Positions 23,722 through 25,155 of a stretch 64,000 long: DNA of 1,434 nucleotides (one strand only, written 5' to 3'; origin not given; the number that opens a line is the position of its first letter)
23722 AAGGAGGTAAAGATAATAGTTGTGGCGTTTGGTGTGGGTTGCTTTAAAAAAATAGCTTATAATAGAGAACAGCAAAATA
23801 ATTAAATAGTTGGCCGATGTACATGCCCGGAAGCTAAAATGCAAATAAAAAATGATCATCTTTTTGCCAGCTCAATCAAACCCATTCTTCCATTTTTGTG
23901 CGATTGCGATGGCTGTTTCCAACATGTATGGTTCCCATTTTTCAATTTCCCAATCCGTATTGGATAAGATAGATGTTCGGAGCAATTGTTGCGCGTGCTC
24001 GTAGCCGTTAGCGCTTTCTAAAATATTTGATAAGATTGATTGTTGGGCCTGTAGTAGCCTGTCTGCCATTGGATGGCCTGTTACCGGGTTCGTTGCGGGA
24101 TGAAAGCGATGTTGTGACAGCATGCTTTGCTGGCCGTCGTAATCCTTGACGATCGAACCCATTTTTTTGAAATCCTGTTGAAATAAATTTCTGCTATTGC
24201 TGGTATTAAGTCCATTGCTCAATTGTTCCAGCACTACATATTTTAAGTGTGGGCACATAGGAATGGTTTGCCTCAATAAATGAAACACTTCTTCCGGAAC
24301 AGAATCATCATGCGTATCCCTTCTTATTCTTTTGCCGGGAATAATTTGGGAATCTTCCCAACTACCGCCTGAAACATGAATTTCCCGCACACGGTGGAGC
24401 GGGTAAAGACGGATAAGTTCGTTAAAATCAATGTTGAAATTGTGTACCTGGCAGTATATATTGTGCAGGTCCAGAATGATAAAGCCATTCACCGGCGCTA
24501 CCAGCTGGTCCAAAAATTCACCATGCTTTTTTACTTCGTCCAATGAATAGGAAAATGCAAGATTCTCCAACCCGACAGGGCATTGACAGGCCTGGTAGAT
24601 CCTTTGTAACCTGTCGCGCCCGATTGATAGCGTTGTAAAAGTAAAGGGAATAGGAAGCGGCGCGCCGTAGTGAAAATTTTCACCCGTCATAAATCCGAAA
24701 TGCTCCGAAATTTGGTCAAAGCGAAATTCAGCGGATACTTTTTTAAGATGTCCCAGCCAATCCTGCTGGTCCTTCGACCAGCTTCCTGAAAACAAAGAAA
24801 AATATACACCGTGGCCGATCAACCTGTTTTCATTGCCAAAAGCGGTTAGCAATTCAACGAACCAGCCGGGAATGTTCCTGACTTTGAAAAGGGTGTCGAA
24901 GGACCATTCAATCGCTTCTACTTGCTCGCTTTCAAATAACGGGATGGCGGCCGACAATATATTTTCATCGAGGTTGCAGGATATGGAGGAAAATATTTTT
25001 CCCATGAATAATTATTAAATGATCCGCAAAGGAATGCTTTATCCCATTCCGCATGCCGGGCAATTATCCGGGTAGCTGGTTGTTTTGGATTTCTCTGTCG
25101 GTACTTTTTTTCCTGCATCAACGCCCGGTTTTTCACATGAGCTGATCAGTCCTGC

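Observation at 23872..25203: Hidden 54-aa precursor ending in CPACGMG directly upstream of a DUF692/MNIO oxidase: chryseobasin-type RiPP cassette in a minimal format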

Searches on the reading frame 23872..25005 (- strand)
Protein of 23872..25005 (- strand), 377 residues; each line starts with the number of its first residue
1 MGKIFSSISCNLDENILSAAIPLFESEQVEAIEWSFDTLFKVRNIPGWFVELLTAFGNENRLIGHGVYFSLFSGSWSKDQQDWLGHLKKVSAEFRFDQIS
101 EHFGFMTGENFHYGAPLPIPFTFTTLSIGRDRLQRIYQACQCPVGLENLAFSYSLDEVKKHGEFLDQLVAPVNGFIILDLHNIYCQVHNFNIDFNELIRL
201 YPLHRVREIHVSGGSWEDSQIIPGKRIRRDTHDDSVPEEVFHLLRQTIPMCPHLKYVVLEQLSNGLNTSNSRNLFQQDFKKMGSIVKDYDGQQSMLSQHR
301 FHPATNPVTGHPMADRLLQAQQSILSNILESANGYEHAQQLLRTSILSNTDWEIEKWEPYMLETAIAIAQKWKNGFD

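Call 3: search_protein_families(library=pfam, proteins=[window:23872-25005:-], max_evalue=0.1)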
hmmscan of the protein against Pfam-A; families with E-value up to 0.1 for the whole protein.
window:23872-25005:- (377 aa): 2 families
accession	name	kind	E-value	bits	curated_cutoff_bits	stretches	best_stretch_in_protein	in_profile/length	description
PF05114.20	MbnB_TglH_ChrH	-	9.5e-33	114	25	1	51-260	40-240/263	RiPP precursor modification enzyme MbnB/TglH/ChrH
PF12144.13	Med12-PQL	-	0.013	15.7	25.3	1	246-338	111-196/209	Eukaryotic Mediator 12 catenin-binding domain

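Call 10: find_homologous_proteins(query=window:23872-25005:-, max_evalue=1e-10)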
Query window:23872-25005:- (377 aa): 2410 proteins with E <= 1e-10 among 4637 candidates; the best 120 are listed.
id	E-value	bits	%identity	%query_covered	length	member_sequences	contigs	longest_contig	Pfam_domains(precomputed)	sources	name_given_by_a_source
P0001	5.1e-260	880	100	100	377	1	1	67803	PF05114.21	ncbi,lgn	ncbi:MAG: DUF692 family multinuclear iron-containing protein [Ferruginibacter sp.]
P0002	9.1e-197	672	77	100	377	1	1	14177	PF05114.21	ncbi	ncbi:MAG: DUF692 family multinuclear iron-containing protein [Ferruginibacter sp.]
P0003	6.4e-192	656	74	100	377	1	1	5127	PF05114.21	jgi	jgi:uncharacterized protein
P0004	1.5e-191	655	75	100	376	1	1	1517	PF05114.21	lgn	-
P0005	1.0e-189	648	74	100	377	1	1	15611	PF05114.21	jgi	jgi:uncharacterized protein (UPF0276 family)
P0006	1.3e-189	648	74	100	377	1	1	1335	PF05114.21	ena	-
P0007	1.8e-189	648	73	100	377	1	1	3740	PF05114.21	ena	-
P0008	1.2e-187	642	73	100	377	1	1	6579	PF05114.21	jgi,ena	-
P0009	7.8e-187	639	72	100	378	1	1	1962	PF05114.21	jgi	jgi:uncharacterized protein (UPF0276 family)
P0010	1.0e-186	639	72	100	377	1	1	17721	PF05114.21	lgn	-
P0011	1.1e-186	639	73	100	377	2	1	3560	PF05114.21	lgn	-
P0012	6.0e-186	636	72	100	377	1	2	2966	PF05114.21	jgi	jgi:uncharacterized protein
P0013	1.8e-185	635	71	100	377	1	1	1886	PF05114.21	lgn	-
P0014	5.0e-184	630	73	100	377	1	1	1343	PF05114.21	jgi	jgi:uncharacterized protein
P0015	3.3e-183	627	71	100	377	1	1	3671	PF05114.21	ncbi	-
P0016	1.5e-182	625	73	99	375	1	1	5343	PF05114.21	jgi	jgi:uncharacterized protein (UPF0276 family)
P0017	1.2e-181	622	72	100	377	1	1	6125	PF05114.21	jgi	jgi:uncharacterized protein (UPF0276 family)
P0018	1.7e-181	621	70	100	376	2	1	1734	PF05114.21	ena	-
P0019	1.9e-181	621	71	100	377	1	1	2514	PF05114.21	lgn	-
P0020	9.2e-181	619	70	100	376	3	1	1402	PF05114.21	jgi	-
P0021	1.5e-180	618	71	99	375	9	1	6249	PF05114.21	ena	-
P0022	3.8e-180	617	70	100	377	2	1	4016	PF05114.21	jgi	jgi:uncharacterized protein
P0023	1.3e-178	612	70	100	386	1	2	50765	PF05114.21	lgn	-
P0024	1.8e-178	612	71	100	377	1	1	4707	PF05114.21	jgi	jgi:uncharacterized protein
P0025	1.2e-177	609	70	100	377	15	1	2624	PF05114.21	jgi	-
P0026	1.4e-177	609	71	99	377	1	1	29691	PF05114.21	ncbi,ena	-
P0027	1.7e-177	608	69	100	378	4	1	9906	PF05114.21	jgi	jgi:uncharacterized protein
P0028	2.1e-177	608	70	100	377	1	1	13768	PF05114.21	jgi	jgi:uncharacterized protein (UPF0276 family)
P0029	3.5e-177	607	70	100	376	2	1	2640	PF05114.21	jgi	jgi:uncharacterized protein (UPF0276 family)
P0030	1.3e-176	605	69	100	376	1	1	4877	PF05114.21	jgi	jgi:uncharacterized protein (UPF0276 family)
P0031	1.8e-176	605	70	100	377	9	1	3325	PF05114.21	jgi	jgi:uncharacterized protein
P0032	1.1e-175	602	69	100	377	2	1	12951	PF05114.21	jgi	jgi:uncharacterized protein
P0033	2.4e-175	601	68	100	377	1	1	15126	PF05114.21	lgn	-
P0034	4.3e-174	597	68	100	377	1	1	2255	PF05114.21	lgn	-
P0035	5.7e-173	593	68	100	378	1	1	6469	PF05114.21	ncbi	ncbi:MAG: DUF692 family multinuclear iron-containing protein [Ferruginibacter sp.]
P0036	7.7e-173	593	68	100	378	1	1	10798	PF05114.21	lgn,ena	-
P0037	9.9e-173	593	67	100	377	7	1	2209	PF05114.21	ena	-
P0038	1.6e-171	589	68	100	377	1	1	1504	PF05114.21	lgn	-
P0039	2.8e-170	585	68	100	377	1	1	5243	PF05114.21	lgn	-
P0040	2.3e-169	582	66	100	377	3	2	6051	PF05114.21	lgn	-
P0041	3.7e-169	581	67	100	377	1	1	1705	PF05114.21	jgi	jgi:uncharacterized protein (UPF0276 family)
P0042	1.0e-168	579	65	100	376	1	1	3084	PF05114.21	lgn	-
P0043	1.1e-168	579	66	100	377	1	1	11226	PF05114.21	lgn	-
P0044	1.4e-168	579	65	100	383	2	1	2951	PF05114.21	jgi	jgi:uncharacterized protein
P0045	1.5e-168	579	68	100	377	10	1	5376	PF05114.21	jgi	jgi:uncharacterized protein (UPF0276 family)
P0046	2.1e-168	578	67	100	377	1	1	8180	PF05114.21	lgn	-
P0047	3.2e-168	578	64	100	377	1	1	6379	PF05114.21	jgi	jgi:uncharacterized protein (UPF0276 family)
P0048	4.4e-168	577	64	100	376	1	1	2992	PF05114.21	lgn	-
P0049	1.2e-167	576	66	100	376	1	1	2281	PF05114.21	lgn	-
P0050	1.6e-167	575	66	100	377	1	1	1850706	PF05114.21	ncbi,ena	-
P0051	2.7e-167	575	66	100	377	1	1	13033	PF05114.21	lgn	-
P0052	3.7e-167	574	69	95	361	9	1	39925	PF05114.21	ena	-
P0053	4.2e-167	574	66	100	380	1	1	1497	PF05114.21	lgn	-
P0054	6.9e-167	573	66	99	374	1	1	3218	PF05114.21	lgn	-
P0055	1.1e-166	573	66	100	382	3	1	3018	PF05114.21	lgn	-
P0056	1.5e-166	572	66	100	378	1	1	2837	PF05114.21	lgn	-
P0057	1.6e-166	572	66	100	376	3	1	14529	PF05114.21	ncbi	-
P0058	1.8e-166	572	66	99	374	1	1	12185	PF05114.21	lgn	-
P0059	3.9e-166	571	67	100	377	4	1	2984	PF05114.21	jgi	jgi:uncharacterized protein (UPF0276 family)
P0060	5.4e-166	570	77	84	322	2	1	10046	PF05114.21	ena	-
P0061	6.0e-166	570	65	100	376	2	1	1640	PF05114.21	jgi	jgi:uncharacterized protein (UPF0276 family)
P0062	6.3e-166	570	65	100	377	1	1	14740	PF05114.21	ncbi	-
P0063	7.1e-166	570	67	100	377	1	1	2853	PF05114.21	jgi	jgi:uncharacterized protein (UPF0276 family)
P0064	8.7e-166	570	65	100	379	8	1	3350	PF05114.21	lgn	-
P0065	2.1e-165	568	65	100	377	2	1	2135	PF05114.21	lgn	-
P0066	2.2e-165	568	65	100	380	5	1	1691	PF05114.21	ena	-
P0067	2.4e-165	568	66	100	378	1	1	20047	PF05114.21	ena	-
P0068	2.8e-165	568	64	100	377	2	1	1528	PF05114.21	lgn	-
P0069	5.4e-165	567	66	100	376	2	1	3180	PF05114.21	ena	-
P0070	6.9e-165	567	64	99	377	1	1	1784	PF05114.21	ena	-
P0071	1.1e-164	566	65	100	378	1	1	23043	PF05114.21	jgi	jgi:uncharacterized protein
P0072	3.3e-164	565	64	100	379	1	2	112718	PF05114.21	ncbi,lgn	ncbi:hypothetical protein BH10BAC2_BH10BAC2_25880 [soil metagenome]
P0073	3.4e-164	565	63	100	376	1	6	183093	PF05114.21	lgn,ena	-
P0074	3.8e-164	564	64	100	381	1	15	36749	PF05114.21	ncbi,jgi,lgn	ncbi:MAG: hypothetical protein ACI9XO_002918 [Paraglaciecola sp.]|jgi:uncharacterized protein (UPF02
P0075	1.6e-163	562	63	100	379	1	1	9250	PF05114.21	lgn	-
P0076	2.1e-163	562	64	100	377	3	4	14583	PF05114.21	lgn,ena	-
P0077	2.9e-163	561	64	100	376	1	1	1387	PF05114.21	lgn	-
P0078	3.0e-163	561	63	100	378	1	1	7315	PF05114.21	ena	-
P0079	3.8e-163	561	65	100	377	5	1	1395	PF05114.21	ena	-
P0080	5.5e-163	561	64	100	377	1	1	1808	PF05114.21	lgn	-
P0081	6.0e-163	560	64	100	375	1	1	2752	PF05114.21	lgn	-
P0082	1.3e-162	559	63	100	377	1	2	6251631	PF05114.21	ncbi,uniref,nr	ncbi:multinuclear nonheme iron-dependent oxidase [Dyadobacter fanqingshengii]|uniref:DUF692 domain-c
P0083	1.6e-162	559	63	99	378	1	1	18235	PF05114.21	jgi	jgi:uncharacterized protein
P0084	2.0e-162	559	65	100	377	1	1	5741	PF05114.21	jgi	jgi:uncharacterized protein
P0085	3.5e-162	558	63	99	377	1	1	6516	PF05114.21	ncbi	-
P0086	4.5e-162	558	63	99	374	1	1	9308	PF05114.21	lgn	-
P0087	4.8e-162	557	63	99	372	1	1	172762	PF05114.21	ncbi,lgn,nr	ncbi:MAG: hypothetical protein DHS20C18_06260 [Saprospiraceae bacterium]|nr:MAG: hypothetical protei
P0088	5.9e-162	557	64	100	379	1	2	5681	PF05114.21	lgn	-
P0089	6.2e-162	557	63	100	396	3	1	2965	PF05114.21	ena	-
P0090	8.2e-162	557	63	100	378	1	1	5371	PF05114.21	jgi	jgi:uncharacterized protein (UPF0276 family)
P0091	8.9e-162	557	64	100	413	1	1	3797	PF05114.21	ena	-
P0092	9.4e-162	556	63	100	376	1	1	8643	PF05114.21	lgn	-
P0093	9.8e-162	556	64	100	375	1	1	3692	PF05114.21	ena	-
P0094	1.0e-161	556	64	100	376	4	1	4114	PF05114.21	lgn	-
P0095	1.3e-161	556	64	100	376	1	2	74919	PF05114.21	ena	-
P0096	1.4e-161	556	64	100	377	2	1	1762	PF05114.21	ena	-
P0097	1.5e-161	556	64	100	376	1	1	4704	PF05114.21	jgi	jgi:uncharacterized protein (UPF0276 family)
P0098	2.0e-161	555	63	100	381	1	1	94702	PF05114.21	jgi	-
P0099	2.3e-161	555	63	100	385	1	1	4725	PF05114.21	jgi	jgi:uncharacterized protein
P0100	2.5e-161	555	64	100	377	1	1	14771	PF05114.21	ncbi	-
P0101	2.5e-161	555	63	100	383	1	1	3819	PF05114.21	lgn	-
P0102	2.6e-161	555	64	100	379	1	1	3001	PF05114.21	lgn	-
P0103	3.5e-161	555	65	100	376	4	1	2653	PF05114.21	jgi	-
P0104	3.9e-161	554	64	99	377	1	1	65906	PF05114.21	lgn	-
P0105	4.9e-161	554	63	100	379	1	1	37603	PF05114.21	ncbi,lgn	-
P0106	6.3e-161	554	64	100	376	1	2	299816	PF05114.21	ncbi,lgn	ncbi:MAG: DUF692 family multinuclear iron-containing protein [Bacteroidota bacterium]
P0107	6.4e-161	554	63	100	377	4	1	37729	PF05114.21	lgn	-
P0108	8.2e-161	553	63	100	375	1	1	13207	PF05114.21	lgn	-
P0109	9.0e-161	553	63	100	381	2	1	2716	PF05114.21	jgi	-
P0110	9.7e-161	553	64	100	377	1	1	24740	PF05114.21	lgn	-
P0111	1.0e-160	553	63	99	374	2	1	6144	PF05114.21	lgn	-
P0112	1.1e-160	553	63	100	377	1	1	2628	PF05114.21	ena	-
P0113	1.1e-160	553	63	99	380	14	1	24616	PF05114.21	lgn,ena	-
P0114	1.1e-160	553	64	100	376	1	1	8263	PF05114.21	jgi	jgi:uncharacterized protein (UPF0276 family)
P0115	1.2e-160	553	63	100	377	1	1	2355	PF05114.21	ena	-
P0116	1.2e-160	553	63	99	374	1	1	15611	PF05114.21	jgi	jgi:uncharacterized protein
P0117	1.4e-160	553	64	100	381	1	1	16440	PF05114.21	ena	-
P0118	1.4e-160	553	63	100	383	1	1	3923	PF05114.21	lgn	-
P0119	1.5e-160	553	63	100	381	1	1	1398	PF05114.21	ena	-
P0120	1.7e-160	552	62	100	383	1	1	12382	PF05114.21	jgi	-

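Call 13: find_related_loci(query=A1, collection=genome_contigs, flank=3000)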
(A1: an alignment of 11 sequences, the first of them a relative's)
Query A1 (377 aa) in genome_contigs; peptide patterns used: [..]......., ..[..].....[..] (x = any residue, [..] = any of these).
524 stretches matched a pattern; 492 encode a relative of the query (tblastn E <= 1e-3); the best 80 are kept; 80 distinct loci.
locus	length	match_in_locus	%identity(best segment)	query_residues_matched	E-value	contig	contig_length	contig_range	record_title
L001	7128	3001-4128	77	1-376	0e+0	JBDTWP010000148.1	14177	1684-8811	MAG: Ferruginibacter sp. isolate cluster3_bin.95 NODE_17294_length_14177_cov_8.350234, whole genome shotgun sequence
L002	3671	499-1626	71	1-376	0e+0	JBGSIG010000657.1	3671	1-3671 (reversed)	MAG: Ferruginibacter sp. isolate JTS-AC123 k141_1902574, whole genome shotgun sequence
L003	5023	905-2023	71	3-376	0e+0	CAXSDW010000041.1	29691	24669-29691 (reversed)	MAG: uncultured Chitinophagaceae bacterium isolate private_X16_metawrap_bin.22 genome assembly, contig: private_X16_meta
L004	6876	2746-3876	69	1-377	1e-179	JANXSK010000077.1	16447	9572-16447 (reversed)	MAG: Ferruginibacter sp. isolate 337R_metabat_160 337R_k141_225796, whole genome shotgun sequence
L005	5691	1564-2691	66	1-376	2e-177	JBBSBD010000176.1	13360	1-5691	MAG: Chitinophagales bacterium isolate La6_metabat2.083 La6_metabat2.083_K_2378299_L_13360_cov_48.9620, whole genome sho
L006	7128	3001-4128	65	1-376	2e-174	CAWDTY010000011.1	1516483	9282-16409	MAG: uncultured Chitinophagaceae bacterium isolate MFD05442.bin.1.288 genome assembly, contig: contig_4849, whole genome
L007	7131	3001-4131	65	1-376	5e-173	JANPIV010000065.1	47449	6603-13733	MAG: Saprospirales bacterium isolate VAR_61_metabat_508 VAR_61_k141_522113, whole genome shotgun sequence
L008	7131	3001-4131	65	1-377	4e-171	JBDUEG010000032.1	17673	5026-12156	MAG: Ginsengibacter sp. isolate cluster4_bin.9 NODE_6306_length_17673_cov_9.818141, whole genome shotgun sequence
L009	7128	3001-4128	64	1-376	7e-170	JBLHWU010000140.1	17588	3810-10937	MAG: Saprospiraceae bacterium isolate 3300046534_148 Ga0491194_0006791, whole genome shotgun sequence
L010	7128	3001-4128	65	1-376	7e-170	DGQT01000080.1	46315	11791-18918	MAG TPA_asm: Chitinophagaceae bacterium UBA4407 UBA4407_contig_32, whole genome shotgun sequence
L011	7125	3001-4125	66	1-376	4e-169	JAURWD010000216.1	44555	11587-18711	MAG: Ferruginibacter sp. isolate E1_metabat.bin.41 E1_k141_115331, whole genome shotgun sequence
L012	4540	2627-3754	64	1-376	4e-172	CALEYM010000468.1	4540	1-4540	MAG TPA_asm: uncultured Bacteroidetes bacterium isolate SRR6227243_bin.67_CONCOCT_v1.1_MAG genome assembly, contig: ERZ7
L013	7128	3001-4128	63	1-376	4e-166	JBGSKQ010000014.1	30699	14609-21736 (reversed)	MAG: Saprospiraceae bacterium isolate JTS-AC184 k141_990048, whole genome shotgun sequence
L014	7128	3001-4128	63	1-376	6e-166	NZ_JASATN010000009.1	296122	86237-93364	Dyadobacter sp. OTU695 9, whole genome shotgun sequence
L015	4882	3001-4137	61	1-376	1e-166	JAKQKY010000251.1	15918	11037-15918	MAG: Bacteroidota bacterium isolate USDV_maxbin.140 k141_414877, whole genome shotgun sequence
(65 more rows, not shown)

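Call 25: search_solved_structures(query=window:23875-25005:-, max_evalue=0.01, show_alignments=2)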
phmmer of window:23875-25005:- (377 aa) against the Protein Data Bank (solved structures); distinct sequences matched with E-value up to 0.01: 6.
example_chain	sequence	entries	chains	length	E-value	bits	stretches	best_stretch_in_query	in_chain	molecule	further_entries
8hci_D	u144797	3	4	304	2.5e-12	49.8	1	117-304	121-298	DUF692 family protein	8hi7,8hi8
3bww_A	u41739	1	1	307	5.7e-09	38.7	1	63-217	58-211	Protein of unknown function DUF692/COG3220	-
9t5r_A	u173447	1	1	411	0.0021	20.4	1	133-211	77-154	Volume-regulated anion channel subunit LRRC8D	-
9t5m_A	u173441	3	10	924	0.0041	19.4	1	133-211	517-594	Volume-regulated anion channel subunit LRRC8D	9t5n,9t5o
6m04_A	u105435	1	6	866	0.0046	19.3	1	133-211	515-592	Volume-regulated anion channel subunit LRRC8D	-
9dx7_E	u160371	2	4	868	0.0046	19.3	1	133-211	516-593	Volume-regulated anion channel subunit LRRC8D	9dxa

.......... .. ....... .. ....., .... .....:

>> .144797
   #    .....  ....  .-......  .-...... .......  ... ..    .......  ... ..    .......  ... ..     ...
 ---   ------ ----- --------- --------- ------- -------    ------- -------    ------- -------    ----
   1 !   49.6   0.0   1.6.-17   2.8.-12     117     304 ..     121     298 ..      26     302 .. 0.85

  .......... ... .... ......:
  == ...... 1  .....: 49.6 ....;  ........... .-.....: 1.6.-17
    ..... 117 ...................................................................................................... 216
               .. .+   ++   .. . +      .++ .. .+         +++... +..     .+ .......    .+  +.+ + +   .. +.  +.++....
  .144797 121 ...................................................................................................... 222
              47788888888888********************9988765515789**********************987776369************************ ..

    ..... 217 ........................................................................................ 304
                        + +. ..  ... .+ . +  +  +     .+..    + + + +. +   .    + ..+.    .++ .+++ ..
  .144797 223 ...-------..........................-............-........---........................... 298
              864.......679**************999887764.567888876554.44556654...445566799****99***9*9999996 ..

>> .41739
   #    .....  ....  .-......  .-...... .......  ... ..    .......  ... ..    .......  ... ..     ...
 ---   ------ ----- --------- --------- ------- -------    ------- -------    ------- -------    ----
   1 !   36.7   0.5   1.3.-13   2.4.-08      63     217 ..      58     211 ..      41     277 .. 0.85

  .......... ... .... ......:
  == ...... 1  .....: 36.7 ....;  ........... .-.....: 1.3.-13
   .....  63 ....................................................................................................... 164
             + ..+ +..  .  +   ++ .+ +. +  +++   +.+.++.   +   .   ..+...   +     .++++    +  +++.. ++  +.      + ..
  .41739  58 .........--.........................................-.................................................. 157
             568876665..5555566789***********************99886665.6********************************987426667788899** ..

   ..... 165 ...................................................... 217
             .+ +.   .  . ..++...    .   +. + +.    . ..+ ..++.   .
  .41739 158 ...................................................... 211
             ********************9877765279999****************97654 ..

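Call 32: predict_structure(alignment_id=A2)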
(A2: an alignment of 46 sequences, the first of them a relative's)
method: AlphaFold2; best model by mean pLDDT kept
length: 377 residues; sequences in the alignment: 46
mean_pLDDT: 87.5   pTM: 0.90
mean pLDDT of the five models: 87.5, 86.9, 85.8, 85.1, 83.3
residues with pLDDT >= 90: 209; 70-90: 139; 50-70: 27; < 50: 2
segments of 3 or more residues with pLDDT < 50: none
pLDDT, mean of each block of 10 residues (from residue 1): 86 91 95 83 86 93 79 86 90 91 76 73 93 91 90 85 92 93 88 93 95 80 75 83 96 95 89 96 95 70 75 93 92 94 96 89 86 68
secondary structure, 60 per line:
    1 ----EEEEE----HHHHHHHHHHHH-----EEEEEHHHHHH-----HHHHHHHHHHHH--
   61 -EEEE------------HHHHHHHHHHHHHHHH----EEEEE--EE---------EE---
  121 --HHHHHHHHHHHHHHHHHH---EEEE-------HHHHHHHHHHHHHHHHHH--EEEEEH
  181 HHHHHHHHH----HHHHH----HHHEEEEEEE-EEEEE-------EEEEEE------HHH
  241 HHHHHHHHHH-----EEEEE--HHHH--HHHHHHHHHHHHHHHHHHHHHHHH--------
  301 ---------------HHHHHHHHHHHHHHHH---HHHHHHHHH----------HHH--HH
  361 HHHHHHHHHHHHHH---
elements in order: E5-9 H14-25 E31-35 H36-41 H47-58 E62-65 H78-93 E98-102 H123-140 E144-147 H155-172 E175-179 H180-189 H194-198 E206-212 E214-218 E226-231 H238-250 E256-260 H263-266 H269-292 H316-331 H335-343 H359-374

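Call 37: fold_search(model_id=the predicted structure, library=pdb)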
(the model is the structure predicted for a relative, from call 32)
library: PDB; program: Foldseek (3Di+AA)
matches with E <= 10: 1708; with E <= 0.001: 118
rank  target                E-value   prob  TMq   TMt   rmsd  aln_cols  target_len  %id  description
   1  8hci_B                8.9e-15  1.00  0.56  0.70   5.5       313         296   20  Crystal structure of a holoenzyme Fe-free TglHI for Pseudomonas syringae Peptidyl (S) 2-mercaptoglycine biosynthesis (released 2023-08-23)
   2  8hi7_B                2.9e-13  1.00  0.58  0.73   4.5       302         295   22  Crystal structure of a holoenzyme TglHI with two Fe irons for Pseudomonas syringae Peptidyl (S) 2-mercaptoglycine bios (released 2023-08-23)
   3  7fc0_B                4.2e-11  1.00  0.58  0.80   3.8       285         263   18  Reconstitution of MbnABC complex from Rugamonas rubra ATCC-43154 (GroupIII) (released 2022-03-16)
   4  7fc0_E                4.4e-11  1.00  0.58  0.80   3.8       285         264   16  Reconstitution of MbnABC complex from Rugamonas rubra ATCC-43154 (GroupIII) (released 2022-03-16)
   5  7tcr_A                8.4e-11  1.00  0.57  0.78   4.1       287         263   14  Methanobactin biosynthetic protein complex of MbnB and MbnC from Methylosinus trichosporium OB3b at 2.62 Angstrom reso (released 2022-03-23)
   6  3bww                  8.9e-11  1.00  0.46  0.66   6.4       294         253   19  Crystal structure of a duf692 family protein (hs_1138) from haemophilus somnus 129pt at 2.20 A resolution (released 2008-01-22)
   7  7tcw_A                2.1e-10  1.00  0.57  0.79   3.8       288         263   14  Methanobactin biosynthetic protein complex of MbnB and MbnC from Methylosinus trichosporium OB3b, H210S mutant (released 2022-03-23)
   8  7dz9_A                1.1e-09  1.00  0.56  0.78   4.2       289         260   13  MbnABC complex (released 2022-03-16)
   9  7dz9_B                2.3e-09  1.00  0.56  0.78   4.2       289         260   14  MbnABC complex (released 2022-03-16)
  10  3aam                  3.3e-08  1.00  0.45  0.59   6.1       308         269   12  Crystal structure of endonuclease IV from Thermus thermophilus HB8 (released 2010-12-01)
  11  4hno                  1.5e-07  1.00  0.40  0.50   7.2       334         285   17  High resolution crystal structure of DNA Apurinic/apyrimidinic (AP) endonuclease IV Nfo from Thermatoga maritima (released 2013-01-23)
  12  5hmq_E                4.4e-07  1.00  0.45  0.30   7.2       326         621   12  xylose isomerase-like TIM barrel/4-hydroxyphenylpyruvate dioxygenase fusion protein (released 2016-10-19)
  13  1i60                  5.6e-07  1.00  0.48  0.62   6.3       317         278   11  Structural genomics, IOLI protein (released 2002-03-13)
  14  5hmq_F                6.7e-07  1.00  0.44  0.29  20.1       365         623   12  xylose isomerase-like TIM barrel/4-hydroxyphenylpyruvate dioxygenase fusion protein (released 2016-10-19)
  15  8rly_C                7.1e-07  1.00  0.44  0.56   6.4       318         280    9  E. coli endonuclease IV complexed with sulfate, catalytic Fe2+ (released 2024-12-11)
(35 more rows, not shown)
